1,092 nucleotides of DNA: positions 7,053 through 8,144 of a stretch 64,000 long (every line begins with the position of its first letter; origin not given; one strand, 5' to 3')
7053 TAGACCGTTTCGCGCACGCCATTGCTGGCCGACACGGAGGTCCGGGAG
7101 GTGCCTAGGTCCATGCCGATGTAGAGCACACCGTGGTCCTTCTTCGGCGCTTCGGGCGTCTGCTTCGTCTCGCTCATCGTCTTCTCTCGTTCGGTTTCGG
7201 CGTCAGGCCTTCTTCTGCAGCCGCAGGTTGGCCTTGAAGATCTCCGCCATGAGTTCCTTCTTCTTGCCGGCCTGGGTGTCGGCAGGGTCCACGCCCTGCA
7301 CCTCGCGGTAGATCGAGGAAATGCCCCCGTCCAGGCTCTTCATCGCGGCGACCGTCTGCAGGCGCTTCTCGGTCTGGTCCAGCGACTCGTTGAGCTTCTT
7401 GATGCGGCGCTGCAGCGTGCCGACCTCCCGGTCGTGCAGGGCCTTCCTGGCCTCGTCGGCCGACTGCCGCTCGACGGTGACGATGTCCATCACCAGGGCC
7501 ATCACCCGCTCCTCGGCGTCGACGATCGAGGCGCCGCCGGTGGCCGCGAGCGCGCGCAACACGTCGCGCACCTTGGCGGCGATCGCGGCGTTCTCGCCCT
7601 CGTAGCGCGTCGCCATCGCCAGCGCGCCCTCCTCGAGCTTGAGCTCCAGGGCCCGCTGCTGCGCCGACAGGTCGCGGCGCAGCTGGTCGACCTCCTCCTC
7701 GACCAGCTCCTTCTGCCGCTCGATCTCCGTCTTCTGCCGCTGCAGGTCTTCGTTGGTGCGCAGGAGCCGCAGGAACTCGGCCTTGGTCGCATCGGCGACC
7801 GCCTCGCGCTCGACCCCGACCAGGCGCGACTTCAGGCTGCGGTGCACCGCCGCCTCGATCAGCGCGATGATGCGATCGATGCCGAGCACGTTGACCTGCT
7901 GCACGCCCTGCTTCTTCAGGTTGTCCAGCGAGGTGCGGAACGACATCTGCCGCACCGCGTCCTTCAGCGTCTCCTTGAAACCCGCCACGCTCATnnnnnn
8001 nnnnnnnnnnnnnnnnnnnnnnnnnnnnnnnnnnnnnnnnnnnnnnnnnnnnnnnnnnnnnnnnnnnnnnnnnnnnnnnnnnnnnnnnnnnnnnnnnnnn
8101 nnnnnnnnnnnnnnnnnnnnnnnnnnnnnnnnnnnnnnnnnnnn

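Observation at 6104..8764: Autonomous three-gene module: BY-kinase-like P-loop ATPase + coiled-coil protein + MamK-family actin, with no magnetosome or polysaccharide context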

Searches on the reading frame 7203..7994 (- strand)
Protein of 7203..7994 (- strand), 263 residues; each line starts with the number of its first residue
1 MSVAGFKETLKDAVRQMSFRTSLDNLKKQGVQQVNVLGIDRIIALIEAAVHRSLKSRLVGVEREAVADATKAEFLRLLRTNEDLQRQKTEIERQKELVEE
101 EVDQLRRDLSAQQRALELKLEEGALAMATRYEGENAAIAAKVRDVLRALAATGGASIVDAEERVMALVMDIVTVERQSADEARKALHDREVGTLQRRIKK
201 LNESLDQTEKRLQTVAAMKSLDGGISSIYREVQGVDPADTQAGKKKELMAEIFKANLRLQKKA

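Call 3: search_protein_families(library=pfam, proteins=[window:7203-7994:-], max_evalue=0.1)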
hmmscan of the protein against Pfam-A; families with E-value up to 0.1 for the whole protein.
window:7203-7994:- (263 aa): 4 families
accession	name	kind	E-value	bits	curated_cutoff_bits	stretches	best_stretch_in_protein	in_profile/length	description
PF00261.25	Tropomyosin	-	0.0018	18.2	38.6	1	178-216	30-68/242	Tropomyosin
PF23991.1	DUF7310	-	0.0074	17.2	40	1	173-232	7-67/83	Coiled-coil region of unknown function (DUF7310)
PF11836.14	Phage_TAC_11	-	0.0098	16.4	27.8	1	114-174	23-82/96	Phage tail tube protein, GTA-gp10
PF17657.6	DNA_pol3_finger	-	0.042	13.6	22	0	145-205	104-162/166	Bacterial DNA polymerase III alpha subunit finger domain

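Call 4: search_protein_families(library=ncbifam, proteins=[window:7203-7994:-], max_evalue=0.1)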
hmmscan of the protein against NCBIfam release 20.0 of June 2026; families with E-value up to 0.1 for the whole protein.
window:7203-7994:- (263 aa): 1 family
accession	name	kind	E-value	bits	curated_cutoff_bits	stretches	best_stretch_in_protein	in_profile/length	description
TIGR03830.1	CxxCG_CxxCG_HTH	subfamily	0.013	15.2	61.8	1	86-150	52-117/127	type II TA system antitoxin MqsA family protein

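Call 8: find_homologous_proteins(query=window:7203-7994:-)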
Query window:7203-7994:- (263 aa): 282 proteins with E <= 0.001 among 6984 candidates; the best 120 are listed.
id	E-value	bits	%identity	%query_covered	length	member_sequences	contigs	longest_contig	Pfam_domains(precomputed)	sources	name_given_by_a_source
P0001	7.0e-151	518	100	100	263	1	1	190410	-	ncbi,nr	ncbi:MAG: hypothetical protein KF830_01210 [Planctomycetes bacterium]|nr:hypothetical protein [Planc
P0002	1.7e-145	500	97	100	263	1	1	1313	-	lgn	-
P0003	2.4e-130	451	88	99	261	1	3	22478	-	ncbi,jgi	jgi:hypothetical protein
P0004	9.8e-129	445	87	99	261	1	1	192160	-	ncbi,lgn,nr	ncbi:MAG: hypothetical protein JNL08_15415 [Planctomycetes bacterium]|nr:hypothetical protein [Planc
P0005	3.0e-127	441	84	99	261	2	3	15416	-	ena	-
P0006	1.2e-125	435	86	99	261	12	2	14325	-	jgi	-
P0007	2.7e-121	421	82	99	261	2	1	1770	-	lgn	-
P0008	2.3e-120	418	81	99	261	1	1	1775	-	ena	-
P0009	4.8e-120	417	80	99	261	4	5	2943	-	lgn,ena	-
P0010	1.9e-118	412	81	99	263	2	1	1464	-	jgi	-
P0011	4.4e-118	411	80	99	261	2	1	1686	-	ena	-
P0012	2.2e-116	405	80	98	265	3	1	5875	-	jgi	jgi:hypothetical protein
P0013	3.4e-114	398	78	99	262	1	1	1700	-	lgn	-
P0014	6.1e-114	397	77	99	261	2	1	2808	-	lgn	-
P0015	1.9e-113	395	77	99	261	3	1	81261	-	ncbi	-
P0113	2.4e-98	346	69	98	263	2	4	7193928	-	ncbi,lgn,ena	-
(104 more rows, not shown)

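Call 10: find_encoding_contigs(protein=P0113, flank=8000, max_places=3)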
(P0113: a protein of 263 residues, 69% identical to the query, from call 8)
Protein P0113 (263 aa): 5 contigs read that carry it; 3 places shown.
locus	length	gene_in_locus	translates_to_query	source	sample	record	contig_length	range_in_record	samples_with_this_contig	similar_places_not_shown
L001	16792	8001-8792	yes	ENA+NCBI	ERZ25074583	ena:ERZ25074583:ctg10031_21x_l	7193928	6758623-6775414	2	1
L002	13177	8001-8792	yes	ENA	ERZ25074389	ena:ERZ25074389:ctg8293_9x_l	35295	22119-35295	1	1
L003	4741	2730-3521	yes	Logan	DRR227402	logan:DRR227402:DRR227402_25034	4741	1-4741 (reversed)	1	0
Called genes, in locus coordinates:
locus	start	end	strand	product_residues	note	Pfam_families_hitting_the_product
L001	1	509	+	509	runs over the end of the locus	PF00221:Lyase_aromatic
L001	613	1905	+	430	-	-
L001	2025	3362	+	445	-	PF13415:Beta-prop_FBX42 (faint), PF24681:Kelch_KLHDC2_KLHL20_DRC7 (weak)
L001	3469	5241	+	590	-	PF19410:DUF5980 (faint)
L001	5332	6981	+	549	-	PF17391:Urocanase_N, PF01175:Urocanase, PF17392:Urocanase_C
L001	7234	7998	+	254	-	PF13614:AAA_31 (weak)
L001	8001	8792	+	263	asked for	-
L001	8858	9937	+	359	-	PF01869:BcrAD_BadFG (faint), PF06723:MreB_Mbl, PF25229:Salactin, PF00022:Actin (faint)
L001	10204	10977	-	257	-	PF00702:Hydrolase, PF13419:HAD_2, PF13242:Hydrolase_like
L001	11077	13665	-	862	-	PF00263:Secretin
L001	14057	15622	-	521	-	PF01152:Bac_globin, PF13857:Ank_5 (faint), PF00023:Ank (faint), PF13637:Ank_4 (faint), PF24521:Ank_KRIT1 (faint), PF13606:Ank_3 (faint), PF12796:Ank_2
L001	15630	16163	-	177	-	-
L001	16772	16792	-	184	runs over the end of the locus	PF02472:ExbD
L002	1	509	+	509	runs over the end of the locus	PF00221:Lyase_aromatic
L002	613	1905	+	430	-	-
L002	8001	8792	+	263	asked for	-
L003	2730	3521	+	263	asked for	-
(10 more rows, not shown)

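Call 11: find_encoding_contigs(protein=P0001, flank=8000, max_places=2)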
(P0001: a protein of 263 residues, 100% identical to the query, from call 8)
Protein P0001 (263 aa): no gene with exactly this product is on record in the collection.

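Call 23: search_protein_representatives(protein=window:7203-7994:-)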
Query: 263 residues. Proteins with E-value up to 0.001 (for the whole library): 753; up to 1e-10: 313; up to 1e-30: 31. The best 150 are listed.
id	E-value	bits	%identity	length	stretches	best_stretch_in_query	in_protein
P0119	7.5e-98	342.8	68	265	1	4-262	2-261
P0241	8.6e-66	238.0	52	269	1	8-261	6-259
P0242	1.1e-58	214.8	48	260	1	4-260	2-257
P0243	7.7e-57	208.8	44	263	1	4-261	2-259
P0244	1.1e-56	208.2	46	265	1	8-262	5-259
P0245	1.6e-56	207.7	48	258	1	7-262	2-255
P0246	4.0e-56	206.5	62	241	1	4-173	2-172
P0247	3.1e-52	193.7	45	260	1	6-262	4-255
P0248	4.4e-52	193.2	46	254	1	5-263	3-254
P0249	3.9e-49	183.6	42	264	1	2-261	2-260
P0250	5.6e-48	179.8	42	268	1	5-262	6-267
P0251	7.3e-48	179.4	50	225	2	3-137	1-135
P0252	1.0e-45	172.4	47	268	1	4-261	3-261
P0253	1.4e-45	172.0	42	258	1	8-261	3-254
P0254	2.6e-44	167.8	42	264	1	6-260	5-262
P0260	7.7e-39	150.0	42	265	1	9-261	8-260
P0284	7.6e-23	97.7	35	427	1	4-262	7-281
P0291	1.8e-21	93.1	35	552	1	9-262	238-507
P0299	2.9e-20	89.2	34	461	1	10-262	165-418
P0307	3.1e-19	85.9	34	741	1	10-262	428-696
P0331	2.4e-17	79.7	29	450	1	9-260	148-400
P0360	8.0e-16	74.7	29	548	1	10-260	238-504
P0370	3.2e-15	72.7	31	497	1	14-262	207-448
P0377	4.5e-15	72.3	33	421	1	5-260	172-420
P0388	8.0e-15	71.4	31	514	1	11-262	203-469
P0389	8.2e-15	71.4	39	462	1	98-262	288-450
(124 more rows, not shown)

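Call 24: search_protein_families(library=pfam, proteins=[P0291, P0360, P0388, P0370, P0299, P0307, P0331, P0377, P0389, P0284], max_evalue=0.01)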
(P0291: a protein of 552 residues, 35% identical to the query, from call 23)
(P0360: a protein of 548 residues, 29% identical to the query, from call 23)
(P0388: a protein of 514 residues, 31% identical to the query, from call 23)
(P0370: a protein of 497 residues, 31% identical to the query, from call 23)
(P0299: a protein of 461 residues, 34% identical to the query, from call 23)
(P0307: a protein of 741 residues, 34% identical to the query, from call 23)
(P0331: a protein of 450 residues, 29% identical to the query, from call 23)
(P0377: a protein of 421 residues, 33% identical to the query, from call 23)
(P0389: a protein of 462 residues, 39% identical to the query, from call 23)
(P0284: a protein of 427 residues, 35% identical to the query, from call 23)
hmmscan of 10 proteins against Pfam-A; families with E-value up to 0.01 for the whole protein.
P0291 (552 aa): 0 families

P0360 (548 aa): 0 families

P0388 (514 aa): 1 family
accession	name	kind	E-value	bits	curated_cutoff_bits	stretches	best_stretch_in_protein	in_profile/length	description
PF04912.19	Dynamitin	-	0.00025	20.9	31.8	1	266-425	101-246/396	Dynamitin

P0370 (497 aa): 0 families

P0299 (461 aa): 0 families

P0307 (741 aa): 0 families

P0331 (450 aa): 0 families

P0377 (421 aa): 0 families

P0389 (462 aa): 0 families

P0284 (427 aa): 0 families

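Call 28: find_related_loci(query=A2, collection=genome_contigs, flank=7000)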
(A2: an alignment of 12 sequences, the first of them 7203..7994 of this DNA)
Query A2 (263 aa) in genome_contigs; peptide patterns used: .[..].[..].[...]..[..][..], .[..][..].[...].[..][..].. (x = any residue, [..] = any of these).
161 stretches matched a pattern; 126 encode a relative of the query (tblastn E <= 1e-3); the best 80 are kept; 80 distinct loci.
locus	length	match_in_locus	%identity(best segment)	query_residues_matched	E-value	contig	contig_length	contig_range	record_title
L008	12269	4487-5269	89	3-263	5e-148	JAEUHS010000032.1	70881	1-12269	MAG: Planctomycetota bacterium isolate new MAG-23 k141_2321496, whole genome shotgun sequence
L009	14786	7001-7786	86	1-262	2e-145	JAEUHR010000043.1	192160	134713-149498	MAG: Planctomycetota bacterium isolate new MAG-22 k141_2077082, whole genome shotgun sequence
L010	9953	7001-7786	87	1-262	3e-144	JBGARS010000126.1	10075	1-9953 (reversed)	MAG: Planctomycetota bacterium isolate MAG_AAO_AS.17 AAOAS-17_NODE_126_length_10075_cov_6.360172, whole genome shotgun s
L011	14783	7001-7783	77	3-263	1e-127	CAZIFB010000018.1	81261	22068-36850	MAG TPA_asm: uncultured candidatus Brocadiaceae bacterium isolate SRP237561_co1_222 genome assembly, contig: NODE_387_le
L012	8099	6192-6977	73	2-263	2e-120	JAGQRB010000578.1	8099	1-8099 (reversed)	MAG: Planctomycetota bacterium isolate HKST-UBA81 k127_2460505, whole genome shotgun sequence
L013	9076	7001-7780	72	3-262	2e-120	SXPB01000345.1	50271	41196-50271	MAG: Planctomycetia bacterium isolate F1-120-MAGs241 F1-120__c936059, whole genome shotgun sequence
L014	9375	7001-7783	77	3-263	1e-127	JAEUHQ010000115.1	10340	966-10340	MAG: Planctomycetota bacterium isolate new MAG-21 k141_2218672, whole genome shotgun sequence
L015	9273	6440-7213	73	6-263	3e-120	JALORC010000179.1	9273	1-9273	MAG: Planctomycetota bacterium isolate Prado171 scaffold_15870, whole genome shotgun sequence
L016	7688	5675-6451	76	5-263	6e-120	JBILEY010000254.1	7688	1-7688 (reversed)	MAG: Planctomycetota bacterium isolate ME2016-07-29_3300044622_group7_bin193 Rohwer_bin1783_scaffold_13516_c1, whole gen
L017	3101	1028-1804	75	5-263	2e-123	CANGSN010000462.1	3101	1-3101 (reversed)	MAG: Planctomycetota bacterium isolate RE-15aug16-297 genome assembly, contig: RE-15aug16-C77304, whole genome shotgun s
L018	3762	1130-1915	71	1-262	3e-120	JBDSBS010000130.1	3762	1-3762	MAG: Planctomycetota bacterium isolate cluster1_bin.139 k127_4711132, whole genome shotgun sequence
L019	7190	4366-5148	72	3-263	4e-117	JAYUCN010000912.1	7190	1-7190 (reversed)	MAG: Planctomycetota bacterium isolate GFS_6982 GFS_6982_911, whole genome shotgun sequence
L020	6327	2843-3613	71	6-262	1e-115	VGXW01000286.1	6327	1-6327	MAG: Planctomycetota bacterium isolate K_DeepCast_100m_mx_218 K_DeepCast_100m_mx_218_Ga0194127_10019118, whole genome sh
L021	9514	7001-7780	72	3-262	2e-114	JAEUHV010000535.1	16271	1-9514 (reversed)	MAG: Planctomycetota bacterium isolate new MAG-26 k141_432167, whole genome shotgun sequence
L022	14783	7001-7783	73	3-263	2e-114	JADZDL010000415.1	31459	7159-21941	MAG: Planctomycetota bacterium isolate SJ778 c_000001277476, whole genome shotgun sequence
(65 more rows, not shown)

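Call 36: find_related_loci(query=A3, collection=metagenome_contigs, flank=6000)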
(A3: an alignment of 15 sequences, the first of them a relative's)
Query A3 (260 aa) in metagenome_contigs; peptide patterns used: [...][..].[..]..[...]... (x = any residue, [..] = any of these).
202 stretches matched a pattern; 36 encode a relative of the query (tblastn E <= 1e-3); 36 distinct loci.
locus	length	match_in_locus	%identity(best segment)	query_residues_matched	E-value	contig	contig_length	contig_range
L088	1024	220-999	100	1-260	0e+0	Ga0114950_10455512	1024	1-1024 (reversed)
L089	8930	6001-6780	83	1-260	9e-139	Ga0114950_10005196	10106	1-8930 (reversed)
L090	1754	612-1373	48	4-255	2e-65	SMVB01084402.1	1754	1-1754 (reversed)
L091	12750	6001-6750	49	2-255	1e-61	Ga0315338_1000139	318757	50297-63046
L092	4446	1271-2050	44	7-260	4e-48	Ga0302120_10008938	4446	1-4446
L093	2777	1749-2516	43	6-253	2e-47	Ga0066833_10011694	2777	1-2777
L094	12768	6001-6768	43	6-253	2e-47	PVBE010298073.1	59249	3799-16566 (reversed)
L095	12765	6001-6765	44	7-253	5e-47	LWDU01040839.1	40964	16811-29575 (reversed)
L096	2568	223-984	44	10-255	6e-47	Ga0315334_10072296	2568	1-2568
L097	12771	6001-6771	40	7-255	2e-46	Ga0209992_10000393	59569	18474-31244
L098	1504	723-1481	40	5-256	2e-45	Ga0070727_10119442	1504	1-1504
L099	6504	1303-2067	36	2-260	2e-37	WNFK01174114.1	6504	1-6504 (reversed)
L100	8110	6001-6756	40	5-255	7e-37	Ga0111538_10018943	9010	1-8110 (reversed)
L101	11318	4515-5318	37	3-255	3e-36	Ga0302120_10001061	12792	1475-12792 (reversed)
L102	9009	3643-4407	37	4-257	6e-36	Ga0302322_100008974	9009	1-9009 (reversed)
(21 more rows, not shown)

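Call 49: find_homologous_proteins(query=A4, max_evalue=1e-10)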
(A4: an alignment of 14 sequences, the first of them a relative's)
Query A4 (14 sequences) (268 aa, profile of the alignment): 138 proteins with E <= 1e-10 among 8000 candidates; the best 120 are listed.
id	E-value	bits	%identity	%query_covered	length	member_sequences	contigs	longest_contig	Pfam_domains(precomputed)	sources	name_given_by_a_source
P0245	2.1e-91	324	38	97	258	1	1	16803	-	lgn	-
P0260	1.6e-90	321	38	97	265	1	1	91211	-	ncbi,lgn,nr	ncbi:MAG: hypothetical protein CSA62_12320 [Planctomycetota bacterium]|nr:MAG: hypothetical protein 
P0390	1.1e-89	318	35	96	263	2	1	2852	-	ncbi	-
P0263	1.1e-88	315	30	97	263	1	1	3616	-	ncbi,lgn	ncbi:MAG: hypothetical protein ACE5F1_15845 [Planctomycetota bacterium]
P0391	5.0e-88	313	41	97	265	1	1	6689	-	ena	-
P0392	4.8e-87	310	39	97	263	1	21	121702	-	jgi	jgi:DNA repair exonuclease SbcCD ATPase subunit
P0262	5.0e-87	310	100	100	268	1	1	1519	-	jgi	-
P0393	1.1e-86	309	42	94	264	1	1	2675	-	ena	-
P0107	3.5e-86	307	41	97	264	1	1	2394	-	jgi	jgi:hypothetical protein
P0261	1.2e-85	305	41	97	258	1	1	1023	-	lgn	-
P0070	1.2e-85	305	40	97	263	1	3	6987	-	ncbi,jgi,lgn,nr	ncbi:MAG: hypothetical protein FJ265_16935 [Planctomycetes bacterium]|nr:hypothetical protein [Planc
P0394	1.4e-85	305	40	95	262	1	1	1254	-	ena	-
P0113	1.7e-85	305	39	97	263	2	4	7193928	-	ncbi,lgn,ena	-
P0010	8.1e-85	302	39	96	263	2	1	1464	-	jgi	-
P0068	9.5e-85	302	38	96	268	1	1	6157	-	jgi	jgi:hypothetical protein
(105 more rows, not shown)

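Call 50: find_encoding_contigs(protein=P0260, flank=7000, max_places=1)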
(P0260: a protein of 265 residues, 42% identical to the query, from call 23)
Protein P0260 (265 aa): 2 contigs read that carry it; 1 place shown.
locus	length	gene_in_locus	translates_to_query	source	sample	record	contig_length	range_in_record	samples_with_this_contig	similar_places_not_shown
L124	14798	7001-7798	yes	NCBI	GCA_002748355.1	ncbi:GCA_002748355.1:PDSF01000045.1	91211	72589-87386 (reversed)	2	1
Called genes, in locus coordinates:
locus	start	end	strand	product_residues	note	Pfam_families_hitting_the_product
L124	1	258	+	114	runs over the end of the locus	PF01627:Hpt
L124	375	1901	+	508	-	PF02541:Ppx-GppA, PF21447:Ppx-GppA_III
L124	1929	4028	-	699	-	PF13089:PP_kinase_N, PF02503:PP_kinase, PF17941:PP_kinase_C_1, PF13091:PLDc_2 (faint), PF13090:PP_kinase_C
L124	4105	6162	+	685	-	-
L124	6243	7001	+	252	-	PF10609:ParA (weak), PF13614:AAA_31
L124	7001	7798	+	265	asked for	-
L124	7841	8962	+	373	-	PF25229:Salactin, PF00022:Actin (faint), PF06723:MreB_Mbl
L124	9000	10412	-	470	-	-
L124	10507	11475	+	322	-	-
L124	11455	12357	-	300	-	PF01040:UbiA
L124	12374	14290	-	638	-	PF02163:Peptidase_M50, PF00595:PDZ (faint), PF17820:PDZ_6 (weak), PF21558:Pept_S41_N_bact (faint), PF13180:PDZ_2 (weak), PF17820:PDZ_6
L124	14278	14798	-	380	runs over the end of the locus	PF02670:DXP_reductoisom, PF08436:DXP_redisom_C, PF13288:DXPR_C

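Call 51: find_encoding_contigs(protein=P0392, flank=7000, max_places=1)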
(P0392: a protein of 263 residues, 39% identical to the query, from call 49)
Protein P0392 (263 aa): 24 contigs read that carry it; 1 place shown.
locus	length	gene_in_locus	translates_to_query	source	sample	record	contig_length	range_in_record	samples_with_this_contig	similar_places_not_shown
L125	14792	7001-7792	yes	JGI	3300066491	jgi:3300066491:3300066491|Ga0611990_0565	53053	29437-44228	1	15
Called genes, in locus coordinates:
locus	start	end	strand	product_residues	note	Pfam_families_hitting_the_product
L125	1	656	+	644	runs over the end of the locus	PF13522:GATase_6, PF13537:GATase_7, PF00733:Asn_synthase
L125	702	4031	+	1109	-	PF14870:PSII_BNR (faint), PF02012:BNR (faint), PF15899:BNR_6 (faint), PF15902:Sortilin-Vps10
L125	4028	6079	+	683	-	-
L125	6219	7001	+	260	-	PF01656:CbiA (faint), PF13614:AAA_31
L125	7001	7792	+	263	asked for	-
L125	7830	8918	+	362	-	PF00022:Actin (faint), PF06723:MreB_Mbl, PF25229:Salactin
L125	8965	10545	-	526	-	-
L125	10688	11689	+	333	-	-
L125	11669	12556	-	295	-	PF01040:UbiA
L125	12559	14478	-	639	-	PF02163:Peptidase_M50, PF00595:PDZ (weak), PF13180:PDZ_2 (weak), PF17820:PDZ_6, PF21558:Pept_S41_N_bact (faint), PF17820:PDZ_6 (weak)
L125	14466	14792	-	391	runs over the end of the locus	PF02670:DXP_reductoisom, PF08436:DXP_redisom_C, PF13288:DXPR_C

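Call 52: find_encoding_contigs(protein=P0245, flank=7000, max_places=1)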
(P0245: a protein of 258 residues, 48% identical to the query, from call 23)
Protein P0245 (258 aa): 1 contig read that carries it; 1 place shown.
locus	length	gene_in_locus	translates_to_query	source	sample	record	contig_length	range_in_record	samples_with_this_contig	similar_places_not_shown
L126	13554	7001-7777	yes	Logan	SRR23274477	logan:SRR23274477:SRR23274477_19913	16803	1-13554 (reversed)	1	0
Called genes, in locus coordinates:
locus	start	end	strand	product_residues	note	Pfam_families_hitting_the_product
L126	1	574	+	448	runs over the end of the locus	PF00772:DnaB, PF03796:DnaB_C, PF13481:AAA_25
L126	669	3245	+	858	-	PF08479:POTRA_2 (faint), PF07244:POTRA, PF01103:Omp85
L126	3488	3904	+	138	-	PF17775:YchJ_M-like, PF02810:SEC-C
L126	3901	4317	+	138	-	-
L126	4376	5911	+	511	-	PF00221:Lyase_aromatic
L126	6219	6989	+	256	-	PF01656:CbiA (weak), PF09140:MipZ (weak), PF10609:ParA, PF13614:AAA_31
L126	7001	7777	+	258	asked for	-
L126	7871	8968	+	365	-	PF00022:Actin (faint), PF06723:MreB_Mbl, PF25229:Salactin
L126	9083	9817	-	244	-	PF00702:Hydrolase, PF12710:HAD (weak), PF13419:HAD_2, PF13242:Hydrolase_like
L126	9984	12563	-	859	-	PF00263:Secretin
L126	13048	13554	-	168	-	?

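Call 54: search_solved_structures(query=A1, max_evalue=1)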
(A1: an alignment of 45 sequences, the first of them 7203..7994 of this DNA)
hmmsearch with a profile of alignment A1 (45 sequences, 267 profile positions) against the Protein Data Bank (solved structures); distinct sequences matched with E-value up to 1: 61 (the best 60 are shown).
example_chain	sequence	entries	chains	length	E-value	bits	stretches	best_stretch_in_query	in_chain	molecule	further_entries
9l5r_Cb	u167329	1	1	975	0.0012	21.8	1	60-155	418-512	G-patch domain-containing protein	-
3s84_A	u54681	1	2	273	0.012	18.5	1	90-199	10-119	Apolipoprotein A-IV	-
7bjs_C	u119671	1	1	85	0.015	18.2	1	171-218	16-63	SD21996p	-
8ek4_A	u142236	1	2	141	0.019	17.8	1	47-135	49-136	Ice-binding protein TIP-99a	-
1u2m_A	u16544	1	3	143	0.02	17.8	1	64-156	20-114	Histone-like protein HLP-1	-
1sg2_A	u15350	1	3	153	0.023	17.5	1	64-156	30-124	Seventeen Kilodalton Protein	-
7bjg_A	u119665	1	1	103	0.039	16.8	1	172-218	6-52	SD21996p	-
4r4m_A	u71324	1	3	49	0.042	16.7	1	172-206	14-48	cGMP-dependent protein kinase 1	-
8g0p_A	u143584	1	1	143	0.043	16.7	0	65-113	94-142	Kinetochore protein NDC80 homolog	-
7bjn_A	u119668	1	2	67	0.047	16.5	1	178-218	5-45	SD21996p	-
5cj1_A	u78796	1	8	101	0.058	16.2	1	60-128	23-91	Gp7-MYH7-(1526-1571) chimera protein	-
8amz_R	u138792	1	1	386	0.058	16.2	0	67-124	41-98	PCI domain-containing protein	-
6oua_K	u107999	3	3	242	0.063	16.1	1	68-176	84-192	Inner kinetochore subunit MCM22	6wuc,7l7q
4jzl_A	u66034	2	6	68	0.075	15.8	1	89-150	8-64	B-cell receptor-associated protein 31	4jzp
8xwx_E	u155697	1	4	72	0.078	15.8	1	89-152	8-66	B-cell receptor-associated protein 31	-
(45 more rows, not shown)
